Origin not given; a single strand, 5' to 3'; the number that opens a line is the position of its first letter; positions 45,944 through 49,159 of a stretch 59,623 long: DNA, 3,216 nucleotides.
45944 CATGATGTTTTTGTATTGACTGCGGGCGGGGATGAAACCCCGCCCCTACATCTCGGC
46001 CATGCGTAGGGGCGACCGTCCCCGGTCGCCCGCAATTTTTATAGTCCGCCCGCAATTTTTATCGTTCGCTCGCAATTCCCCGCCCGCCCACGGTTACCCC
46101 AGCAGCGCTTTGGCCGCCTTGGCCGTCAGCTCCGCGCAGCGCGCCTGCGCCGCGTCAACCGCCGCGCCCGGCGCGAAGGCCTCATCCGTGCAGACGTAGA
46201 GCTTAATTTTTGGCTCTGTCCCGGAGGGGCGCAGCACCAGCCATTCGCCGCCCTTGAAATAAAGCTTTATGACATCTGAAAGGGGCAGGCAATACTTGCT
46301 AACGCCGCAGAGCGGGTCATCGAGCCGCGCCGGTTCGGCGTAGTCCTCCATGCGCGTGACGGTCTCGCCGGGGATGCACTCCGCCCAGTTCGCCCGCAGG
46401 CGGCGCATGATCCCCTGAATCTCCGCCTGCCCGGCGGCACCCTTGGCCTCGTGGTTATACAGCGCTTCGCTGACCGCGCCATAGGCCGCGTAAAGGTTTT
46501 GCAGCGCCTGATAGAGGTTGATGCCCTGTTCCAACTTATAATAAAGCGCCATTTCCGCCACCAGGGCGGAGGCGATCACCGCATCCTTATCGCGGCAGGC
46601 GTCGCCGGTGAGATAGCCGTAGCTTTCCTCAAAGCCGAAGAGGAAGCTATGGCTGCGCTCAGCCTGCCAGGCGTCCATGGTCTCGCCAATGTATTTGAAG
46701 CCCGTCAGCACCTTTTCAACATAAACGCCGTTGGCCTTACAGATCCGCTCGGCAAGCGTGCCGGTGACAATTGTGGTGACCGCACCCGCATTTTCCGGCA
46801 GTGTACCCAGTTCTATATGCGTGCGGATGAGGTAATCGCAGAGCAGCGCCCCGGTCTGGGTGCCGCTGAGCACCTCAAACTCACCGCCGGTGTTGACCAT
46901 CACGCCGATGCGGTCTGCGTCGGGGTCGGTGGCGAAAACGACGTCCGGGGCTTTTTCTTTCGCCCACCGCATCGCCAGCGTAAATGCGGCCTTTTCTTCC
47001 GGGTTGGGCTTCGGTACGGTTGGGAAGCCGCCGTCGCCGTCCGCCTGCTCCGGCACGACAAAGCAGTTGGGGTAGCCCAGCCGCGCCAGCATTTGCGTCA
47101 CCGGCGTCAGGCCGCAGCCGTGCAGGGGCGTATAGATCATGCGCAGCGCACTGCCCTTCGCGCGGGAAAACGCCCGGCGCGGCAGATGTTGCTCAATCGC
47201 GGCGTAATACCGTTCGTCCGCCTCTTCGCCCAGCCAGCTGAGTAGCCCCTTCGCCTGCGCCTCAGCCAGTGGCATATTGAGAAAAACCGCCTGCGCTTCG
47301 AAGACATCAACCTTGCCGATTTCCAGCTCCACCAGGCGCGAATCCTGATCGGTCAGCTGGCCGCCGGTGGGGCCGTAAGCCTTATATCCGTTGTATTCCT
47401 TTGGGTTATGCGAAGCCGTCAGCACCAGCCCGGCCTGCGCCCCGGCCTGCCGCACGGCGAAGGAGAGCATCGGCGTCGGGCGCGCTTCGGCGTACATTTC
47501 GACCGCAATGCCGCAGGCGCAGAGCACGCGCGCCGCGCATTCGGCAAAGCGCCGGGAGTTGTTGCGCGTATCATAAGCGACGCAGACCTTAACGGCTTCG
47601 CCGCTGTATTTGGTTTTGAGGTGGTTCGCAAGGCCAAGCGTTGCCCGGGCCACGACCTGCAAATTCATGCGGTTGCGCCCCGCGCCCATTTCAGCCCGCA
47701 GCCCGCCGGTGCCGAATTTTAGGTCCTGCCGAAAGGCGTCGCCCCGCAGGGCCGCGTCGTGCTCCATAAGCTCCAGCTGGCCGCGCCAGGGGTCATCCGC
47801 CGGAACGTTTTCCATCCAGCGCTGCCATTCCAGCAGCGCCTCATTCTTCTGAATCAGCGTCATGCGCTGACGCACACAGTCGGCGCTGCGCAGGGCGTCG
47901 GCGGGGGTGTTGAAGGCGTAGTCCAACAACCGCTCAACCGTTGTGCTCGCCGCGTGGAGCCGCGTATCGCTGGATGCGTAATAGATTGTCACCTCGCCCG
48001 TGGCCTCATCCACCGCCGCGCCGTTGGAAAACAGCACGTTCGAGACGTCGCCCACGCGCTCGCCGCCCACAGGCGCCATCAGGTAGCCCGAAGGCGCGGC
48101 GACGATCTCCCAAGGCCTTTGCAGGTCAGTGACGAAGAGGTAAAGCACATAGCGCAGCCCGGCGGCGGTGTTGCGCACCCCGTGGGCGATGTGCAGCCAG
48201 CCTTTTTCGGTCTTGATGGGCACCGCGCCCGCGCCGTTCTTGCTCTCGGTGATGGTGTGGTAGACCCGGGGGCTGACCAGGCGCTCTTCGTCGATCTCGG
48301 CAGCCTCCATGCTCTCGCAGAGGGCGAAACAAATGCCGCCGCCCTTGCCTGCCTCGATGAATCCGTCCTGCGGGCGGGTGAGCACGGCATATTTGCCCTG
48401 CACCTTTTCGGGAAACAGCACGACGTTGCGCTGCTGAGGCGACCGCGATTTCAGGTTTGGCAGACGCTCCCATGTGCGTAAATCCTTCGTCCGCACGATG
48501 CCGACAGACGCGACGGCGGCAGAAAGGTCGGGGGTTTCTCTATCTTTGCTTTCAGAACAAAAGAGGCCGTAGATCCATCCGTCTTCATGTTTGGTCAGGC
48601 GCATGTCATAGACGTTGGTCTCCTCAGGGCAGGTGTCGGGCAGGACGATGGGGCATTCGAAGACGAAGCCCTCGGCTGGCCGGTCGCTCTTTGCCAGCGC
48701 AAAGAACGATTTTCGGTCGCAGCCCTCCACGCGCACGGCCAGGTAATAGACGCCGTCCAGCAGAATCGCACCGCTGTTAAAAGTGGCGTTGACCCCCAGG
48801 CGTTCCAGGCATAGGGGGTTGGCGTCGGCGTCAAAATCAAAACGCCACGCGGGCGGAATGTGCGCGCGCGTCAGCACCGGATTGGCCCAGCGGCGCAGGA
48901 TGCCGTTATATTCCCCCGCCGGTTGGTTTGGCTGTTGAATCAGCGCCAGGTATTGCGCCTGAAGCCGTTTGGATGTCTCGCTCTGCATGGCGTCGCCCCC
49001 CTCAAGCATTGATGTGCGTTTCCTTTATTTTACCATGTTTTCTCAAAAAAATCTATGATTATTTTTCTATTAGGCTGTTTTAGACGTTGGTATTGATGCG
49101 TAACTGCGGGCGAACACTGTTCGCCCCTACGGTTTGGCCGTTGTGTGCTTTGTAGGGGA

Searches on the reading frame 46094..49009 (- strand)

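Call 22: search_protein_families(library=pfam, proteins=[window:46094-49009:-], max_evalue=0.001)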
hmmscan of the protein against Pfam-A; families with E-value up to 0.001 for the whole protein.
window:46094-49009:- (971 aa): 5 families
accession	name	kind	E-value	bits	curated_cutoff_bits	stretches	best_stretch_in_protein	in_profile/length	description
PF02878.22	PGM_PMM_I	-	8e-34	116.7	22.5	1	430-564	2-131/138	Phosphoglucomutase/phosphomannomutase, alpha/beta/alpha domain I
PF02879.22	PGM_PMM_II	-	3.9e-21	75.9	29.3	1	600-708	2-103/103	Phosphoglucomutase/phosphomannomutase, alpha/beta/alpha domain II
PF04041.19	Glyco_hydro_130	-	4.8e-21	75.5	26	1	73-364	32-317/320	beta-1,4-mannooligosaccharide phosphorylase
PF02880.22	PGM_PMM_III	-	1.4e-18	67.5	20.7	1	716-842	2-114/115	Phosphoglucomutase/phosphomannomutase, alpha/beta/alpha domain III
PF00408.26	PGM_PMM_IV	-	1.2e-05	25.7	23.1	1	910-939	22-50/68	Phosphoglucomutase/phosphomannomutase, C-terminal domain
